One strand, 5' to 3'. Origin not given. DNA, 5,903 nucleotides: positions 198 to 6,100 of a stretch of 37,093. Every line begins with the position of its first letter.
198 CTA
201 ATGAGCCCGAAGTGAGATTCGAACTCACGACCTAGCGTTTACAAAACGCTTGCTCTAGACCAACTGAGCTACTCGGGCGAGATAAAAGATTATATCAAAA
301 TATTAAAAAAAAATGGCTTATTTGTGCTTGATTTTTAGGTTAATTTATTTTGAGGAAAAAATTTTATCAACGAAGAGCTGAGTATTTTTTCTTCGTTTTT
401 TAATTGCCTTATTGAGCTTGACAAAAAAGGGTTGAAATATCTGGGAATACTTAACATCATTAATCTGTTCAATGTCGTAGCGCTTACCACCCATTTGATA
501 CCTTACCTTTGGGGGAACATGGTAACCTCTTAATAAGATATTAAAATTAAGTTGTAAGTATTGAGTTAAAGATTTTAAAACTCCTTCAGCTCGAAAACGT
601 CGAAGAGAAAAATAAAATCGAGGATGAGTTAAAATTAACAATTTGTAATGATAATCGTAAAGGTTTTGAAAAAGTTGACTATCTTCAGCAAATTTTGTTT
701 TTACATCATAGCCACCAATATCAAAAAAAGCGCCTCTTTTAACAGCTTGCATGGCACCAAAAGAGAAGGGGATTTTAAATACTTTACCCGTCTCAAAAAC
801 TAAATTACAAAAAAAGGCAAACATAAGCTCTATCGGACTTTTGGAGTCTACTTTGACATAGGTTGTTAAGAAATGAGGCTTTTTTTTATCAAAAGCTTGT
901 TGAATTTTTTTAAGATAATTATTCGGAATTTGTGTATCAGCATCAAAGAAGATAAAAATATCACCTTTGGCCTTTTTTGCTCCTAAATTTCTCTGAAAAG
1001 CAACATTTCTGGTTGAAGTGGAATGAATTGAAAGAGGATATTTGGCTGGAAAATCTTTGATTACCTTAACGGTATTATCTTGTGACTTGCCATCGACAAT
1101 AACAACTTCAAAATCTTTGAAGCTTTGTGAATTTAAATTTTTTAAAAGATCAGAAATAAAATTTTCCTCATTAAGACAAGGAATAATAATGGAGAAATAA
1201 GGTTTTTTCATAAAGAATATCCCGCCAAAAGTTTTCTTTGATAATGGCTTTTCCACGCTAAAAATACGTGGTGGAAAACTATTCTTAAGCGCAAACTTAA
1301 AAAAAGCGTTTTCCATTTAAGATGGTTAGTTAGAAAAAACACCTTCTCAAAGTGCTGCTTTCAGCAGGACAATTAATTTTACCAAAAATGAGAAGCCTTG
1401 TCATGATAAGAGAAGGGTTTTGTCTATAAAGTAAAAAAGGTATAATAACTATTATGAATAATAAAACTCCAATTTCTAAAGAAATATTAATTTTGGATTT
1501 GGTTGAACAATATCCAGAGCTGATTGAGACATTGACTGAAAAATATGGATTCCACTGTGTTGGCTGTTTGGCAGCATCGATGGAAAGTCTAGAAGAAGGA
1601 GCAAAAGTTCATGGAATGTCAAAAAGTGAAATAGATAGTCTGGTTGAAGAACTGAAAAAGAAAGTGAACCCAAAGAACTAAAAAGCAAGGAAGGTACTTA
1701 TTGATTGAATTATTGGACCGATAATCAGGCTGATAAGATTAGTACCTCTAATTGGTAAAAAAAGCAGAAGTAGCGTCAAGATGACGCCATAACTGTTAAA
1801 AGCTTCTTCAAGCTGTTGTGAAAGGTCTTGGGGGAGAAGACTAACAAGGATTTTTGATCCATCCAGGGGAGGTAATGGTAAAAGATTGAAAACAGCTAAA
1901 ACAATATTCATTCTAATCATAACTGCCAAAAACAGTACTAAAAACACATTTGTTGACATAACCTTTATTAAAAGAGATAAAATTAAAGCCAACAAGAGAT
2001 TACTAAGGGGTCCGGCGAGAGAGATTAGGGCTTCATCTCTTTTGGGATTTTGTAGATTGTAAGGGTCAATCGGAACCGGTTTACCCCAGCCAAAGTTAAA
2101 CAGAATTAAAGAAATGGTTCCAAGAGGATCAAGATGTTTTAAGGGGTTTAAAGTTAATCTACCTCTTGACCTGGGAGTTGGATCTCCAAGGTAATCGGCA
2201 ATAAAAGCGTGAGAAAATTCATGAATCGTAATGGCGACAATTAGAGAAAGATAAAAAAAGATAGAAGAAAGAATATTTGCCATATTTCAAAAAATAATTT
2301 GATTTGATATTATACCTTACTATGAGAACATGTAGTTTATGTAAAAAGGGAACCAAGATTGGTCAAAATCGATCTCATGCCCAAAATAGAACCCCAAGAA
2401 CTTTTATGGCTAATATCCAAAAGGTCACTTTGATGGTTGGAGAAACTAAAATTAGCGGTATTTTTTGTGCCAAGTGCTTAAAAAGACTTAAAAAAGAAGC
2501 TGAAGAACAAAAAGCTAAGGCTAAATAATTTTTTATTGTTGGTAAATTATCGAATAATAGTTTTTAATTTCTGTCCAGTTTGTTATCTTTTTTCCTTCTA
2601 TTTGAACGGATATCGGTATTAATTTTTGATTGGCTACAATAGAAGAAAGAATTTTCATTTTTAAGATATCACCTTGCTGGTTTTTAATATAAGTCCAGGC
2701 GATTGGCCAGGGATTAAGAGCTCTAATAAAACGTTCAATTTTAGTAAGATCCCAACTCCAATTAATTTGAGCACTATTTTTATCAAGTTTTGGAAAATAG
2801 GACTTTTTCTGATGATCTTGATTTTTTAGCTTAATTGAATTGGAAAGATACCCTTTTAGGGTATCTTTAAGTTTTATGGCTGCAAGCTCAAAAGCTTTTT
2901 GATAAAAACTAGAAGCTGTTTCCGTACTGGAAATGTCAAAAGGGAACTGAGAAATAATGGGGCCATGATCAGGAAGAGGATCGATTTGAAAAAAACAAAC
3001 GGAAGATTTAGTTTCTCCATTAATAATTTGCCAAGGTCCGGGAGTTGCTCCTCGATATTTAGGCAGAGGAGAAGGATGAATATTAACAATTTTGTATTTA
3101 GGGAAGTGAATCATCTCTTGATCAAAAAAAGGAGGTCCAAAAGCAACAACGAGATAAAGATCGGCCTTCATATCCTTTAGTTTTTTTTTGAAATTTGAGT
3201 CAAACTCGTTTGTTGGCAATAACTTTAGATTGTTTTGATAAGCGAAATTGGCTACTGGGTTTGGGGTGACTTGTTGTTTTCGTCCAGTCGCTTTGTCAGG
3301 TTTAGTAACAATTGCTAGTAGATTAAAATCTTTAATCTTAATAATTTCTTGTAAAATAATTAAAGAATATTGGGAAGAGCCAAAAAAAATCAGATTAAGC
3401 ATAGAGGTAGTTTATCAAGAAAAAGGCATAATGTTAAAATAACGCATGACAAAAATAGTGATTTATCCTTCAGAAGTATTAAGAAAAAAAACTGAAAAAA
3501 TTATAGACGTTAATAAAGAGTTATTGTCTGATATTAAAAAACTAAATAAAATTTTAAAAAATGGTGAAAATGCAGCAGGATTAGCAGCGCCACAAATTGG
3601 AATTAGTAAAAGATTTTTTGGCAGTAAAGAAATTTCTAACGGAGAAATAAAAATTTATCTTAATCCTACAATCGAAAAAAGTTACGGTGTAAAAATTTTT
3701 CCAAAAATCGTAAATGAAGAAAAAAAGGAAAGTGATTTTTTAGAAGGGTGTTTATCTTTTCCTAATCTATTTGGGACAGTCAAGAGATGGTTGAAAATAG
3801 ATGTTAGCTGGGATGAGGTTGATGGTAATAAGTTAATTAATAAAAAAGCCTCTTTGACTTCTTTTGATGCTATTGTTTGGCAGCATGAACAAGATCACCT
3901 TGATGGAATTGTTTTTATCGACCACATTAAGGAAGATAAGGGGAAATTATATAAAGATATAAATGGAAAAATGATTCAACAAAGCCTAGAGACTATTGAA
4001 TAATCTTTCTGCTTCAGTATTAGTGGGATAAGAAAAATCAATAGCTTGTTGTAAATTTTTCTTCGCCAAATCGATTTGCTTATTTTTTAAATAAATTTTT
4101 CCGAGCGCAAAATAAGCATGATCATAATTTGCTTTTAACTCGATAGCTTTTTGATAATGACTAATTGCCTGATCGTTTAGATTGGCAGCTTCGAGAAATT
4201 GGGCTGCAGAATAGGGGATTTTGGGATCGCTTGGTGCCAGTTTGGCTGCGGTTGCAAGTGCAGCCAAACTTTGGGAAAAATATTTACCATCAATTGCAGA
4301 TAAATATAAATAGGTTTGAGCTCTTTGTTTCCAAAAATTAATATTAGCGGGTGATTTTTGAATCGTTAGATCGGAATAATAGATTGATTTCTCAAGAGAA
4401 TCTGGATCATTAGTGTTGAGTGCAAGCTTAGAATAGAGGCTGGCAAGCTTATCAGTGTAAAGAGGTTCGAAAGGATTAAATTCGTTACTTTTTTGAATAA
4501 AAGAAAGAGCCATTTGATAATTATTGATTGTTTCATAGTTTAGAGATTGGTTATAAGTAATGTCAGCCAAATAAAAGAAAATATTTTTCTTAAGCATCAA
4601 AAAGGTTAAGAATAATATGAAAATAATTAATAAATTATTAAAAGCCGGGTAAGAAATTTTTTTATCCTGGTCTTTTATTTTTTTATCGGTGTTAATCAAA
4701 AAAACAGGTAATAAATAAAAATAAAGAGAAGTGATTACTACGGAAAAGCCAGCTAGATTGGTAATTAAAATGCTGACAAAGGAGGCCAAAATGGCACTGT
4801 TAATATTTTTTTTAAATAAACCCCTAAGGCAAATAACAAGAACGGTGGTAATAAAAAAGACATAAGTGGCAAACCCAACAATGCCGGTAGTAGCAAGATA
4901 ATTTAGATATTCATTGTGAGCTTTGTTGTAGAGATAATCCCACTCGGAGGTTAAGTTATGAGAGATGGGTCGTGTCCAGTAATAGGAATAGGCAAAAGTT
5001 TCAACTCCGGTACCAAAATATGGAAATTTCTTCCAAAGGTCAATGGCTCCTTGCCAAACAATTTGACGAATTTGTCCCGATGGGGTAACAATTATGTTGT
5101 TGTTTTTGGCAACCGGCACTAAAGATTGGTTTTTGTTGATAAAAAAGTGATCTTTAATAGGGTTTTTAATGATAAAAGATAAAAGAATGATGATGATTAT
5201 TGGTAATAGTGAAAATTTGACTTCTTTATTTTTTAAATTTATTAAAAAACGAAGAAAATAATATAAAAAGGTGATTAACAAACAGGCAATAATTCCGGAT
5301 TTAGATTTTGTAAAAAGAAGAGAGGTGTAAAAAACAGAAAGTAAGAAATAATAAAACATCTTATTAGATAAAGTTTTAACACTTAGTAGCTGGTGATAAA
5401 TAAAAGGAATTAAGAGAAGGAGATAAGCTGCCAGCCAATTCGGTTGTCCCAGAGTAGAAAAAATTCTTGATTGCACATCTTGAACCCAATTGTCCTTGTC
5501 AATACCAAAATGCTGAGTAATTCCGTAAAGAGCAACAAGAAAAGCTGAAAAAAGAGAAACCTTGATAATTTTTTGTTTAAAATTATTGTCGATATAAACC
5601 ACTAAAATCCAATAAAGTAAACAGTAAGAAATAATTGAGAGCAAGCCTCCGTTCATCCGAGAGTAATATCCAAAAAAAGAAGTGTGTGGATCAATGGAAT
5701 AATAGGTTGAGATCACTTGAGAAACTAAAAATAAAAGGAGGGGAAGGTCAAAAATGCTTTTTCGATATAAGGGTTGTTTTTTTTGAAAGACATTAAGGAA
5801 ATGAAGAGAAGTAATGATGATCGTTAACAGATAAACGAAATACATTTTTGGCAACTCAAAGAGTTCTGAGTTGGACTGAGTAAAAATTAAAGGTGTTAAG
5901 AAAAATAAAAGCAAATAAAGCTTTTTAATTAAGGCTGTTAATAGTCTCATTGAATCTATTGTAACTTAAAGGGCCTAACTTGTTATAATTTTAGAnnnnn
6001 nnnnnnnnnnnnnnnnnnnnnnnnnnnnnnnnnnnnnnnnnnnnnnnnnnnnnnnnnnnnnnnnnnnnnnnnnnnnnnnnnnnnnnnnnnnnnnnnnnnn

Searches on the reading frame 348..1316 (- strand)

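Call 58: search_protein_families(library=pfam, proteins=[window:348-1316:-], max_evalue=0.001)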
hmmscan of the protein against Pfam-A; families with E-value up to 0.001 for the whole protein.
window:348-1316:- (323 aa): 5 families
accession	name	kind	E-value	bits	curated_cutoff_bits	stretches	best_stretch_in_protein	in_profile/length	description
PF00535.33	Glycos_transf_2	-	2e-25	90.1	23.3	1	42-153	1-115/168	Glycosyl transferase family 2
PF10111.15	Glyco_tranf_2_2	-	3.9e-12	46.7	27.3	1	42-219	1-199/276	Glycosyltransferase like family 2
PF13641.12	Glyco_tranf_2_3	-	3.6e-11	43.9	27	1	39-160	1-129/230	Glycosyltransferase like family 2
PF13506.12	Glyco_transf_21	-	2.7e-08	33.9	21.7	1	113-233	26-151/174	Glycosyl transferase family 21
PF13632.12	Glyco_trans_2_3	-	0.00014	22.2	27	1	121-235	2-122/198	Glycosyl transferase family group 2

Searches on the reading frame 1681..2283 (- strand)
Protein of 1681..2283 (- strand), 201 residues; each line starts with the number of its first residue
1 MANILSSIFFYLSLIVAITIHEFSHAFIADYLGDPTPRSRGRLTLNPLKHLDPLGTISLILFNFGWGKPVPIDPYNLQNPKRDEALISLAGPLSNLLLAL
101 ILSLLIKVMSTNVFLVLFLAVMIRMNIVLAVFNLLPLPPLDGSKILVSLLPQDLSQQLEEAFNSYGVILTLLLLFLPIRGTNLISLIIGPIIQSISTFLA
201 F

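Call 58: search_protein_families(library=pfam, proteins=[window:1681-2283:-], max_evalue=0.001)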
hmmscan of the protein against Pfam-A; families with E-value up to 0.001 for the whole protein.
window:1681-2283:- (201 aa): 1 family
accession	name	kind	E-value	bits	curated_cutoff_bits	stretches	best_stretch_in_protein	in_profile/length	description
PF02163.28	Peptidase_M50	-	1.8e-16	60.6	27.2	2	115-173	159-221/221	Peptidase family M50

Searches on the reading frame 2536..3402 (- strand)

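Call 58: search_protein_families(library=pfam, proteins=[window:2536-3402:-], max_evalue=0.001)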
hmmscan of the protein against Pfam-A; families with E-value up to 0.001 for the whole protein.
window:2536-3402:- (289 aa): 2 families
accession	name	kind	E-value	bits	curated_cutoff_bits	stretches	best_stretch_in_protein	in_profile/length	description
PF00551.24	Formyl_trans_N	-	4.3e-23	82.4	26.1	1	8-174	10-173/181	Formyl transferase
PF02911.23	Formyl_trans_C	-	4.2e-11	43.3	21.1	1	205-259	1-55/100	Formyl transferase, C-terminal domain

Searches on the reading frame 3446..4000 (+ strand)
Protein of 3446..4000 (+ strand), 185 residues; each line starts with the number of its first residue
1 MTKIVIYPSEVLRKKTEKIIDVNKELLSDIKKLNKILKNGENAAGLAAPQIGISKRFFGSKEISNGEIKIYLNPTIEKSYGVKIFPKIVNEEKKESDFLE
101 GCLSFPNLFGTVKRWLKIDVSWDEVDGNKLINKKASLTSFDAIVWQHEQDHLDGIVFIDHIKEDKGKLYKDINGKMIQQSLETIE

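Call 58: search_protein_families(library=pfam, proteins=[window:3446-4000:+], max_evalue=0.001)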
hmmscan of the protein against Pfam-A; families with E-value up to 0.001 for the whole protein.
window:3446-4000:+ (185 aa): 1 family
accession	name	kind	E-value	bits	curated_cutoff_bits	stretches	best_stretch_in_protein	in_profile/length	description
PF01327.26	Pep_deformylase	-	2.6e-34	118.5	22.8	1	1-165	1-154/156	Polypeptide deformylase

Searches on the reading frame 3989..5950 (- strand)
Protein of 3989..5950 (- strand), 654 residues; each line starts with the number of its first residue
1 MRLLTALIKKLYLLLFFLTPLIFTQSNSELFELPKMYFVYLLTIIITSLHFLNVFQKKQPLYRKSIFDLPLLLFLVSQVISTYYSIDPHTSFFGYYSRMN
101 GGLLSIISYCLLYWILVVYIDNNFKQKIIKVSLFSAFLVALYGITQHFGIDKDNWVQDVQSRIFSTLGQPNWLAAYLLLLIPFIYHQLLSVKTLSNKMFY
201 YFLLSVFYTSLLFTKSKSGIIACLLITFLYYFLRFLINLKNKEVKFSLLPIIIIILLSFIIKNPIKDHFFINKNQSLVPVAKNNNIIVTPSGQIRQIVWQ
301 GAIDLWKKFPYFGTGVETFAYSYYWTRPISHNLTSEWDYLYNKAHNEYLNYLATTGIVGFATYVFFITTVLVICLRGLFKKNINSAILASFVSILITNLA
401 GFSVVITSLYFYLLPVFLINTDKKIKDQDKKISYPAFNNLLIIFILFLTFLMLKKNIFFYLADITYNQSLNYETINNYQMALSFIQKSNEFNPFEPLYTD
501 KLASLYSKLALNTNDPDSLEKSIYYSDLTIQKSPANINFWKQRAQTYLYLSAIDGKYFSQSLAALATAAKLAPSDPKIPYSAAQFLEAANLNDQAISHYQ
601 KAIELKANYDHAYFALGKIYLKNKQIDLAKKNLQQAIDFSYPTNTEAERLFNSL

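Call 58: search_protein_families(library=pfam, proteins=[window:3989-5950:-], max_evalue=0.001)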
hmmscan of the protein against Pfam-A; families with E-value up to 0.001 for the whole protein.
window:3989-5950:- (654 aa): 8 families
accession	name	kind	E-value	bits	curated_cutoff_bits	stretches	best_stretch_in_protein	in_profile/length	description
PF04932.20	Wzy_C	-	9.3e-18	64.9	31.7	1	208-364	7-149/149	O-Antigen ligase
PF13181.12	TPR_8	-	4.8e-07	29.9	25.7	1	611-638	2-29/34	Tetratricopeptide repeat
PF13414.12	TPR_11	-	8.6e-07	29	26.8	1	592-623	10-41/42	TPR repeat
PF13431.12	TPR_17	-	3.5e-05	24.2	24.4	1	598-630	1-33/34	Tetratricopeptide repeat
PF07719.23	TPR_2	-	3.6e-05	24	27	0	612-638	3-29/34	Tetratricopeptide repeat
PF00515.34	TPR_1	-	4.5e-05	23.5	27.8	0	612-638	3-29/34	Tetratricopeptide repeat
PF13424.12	TPR_12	-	0.00012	22.6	30.1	0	583-638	10-73/77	Tetratricopeptide repeat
PF14559.12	TPR_19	-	0.00033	21.4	25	1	592-636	7-51/68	Tetratricopeptide repeat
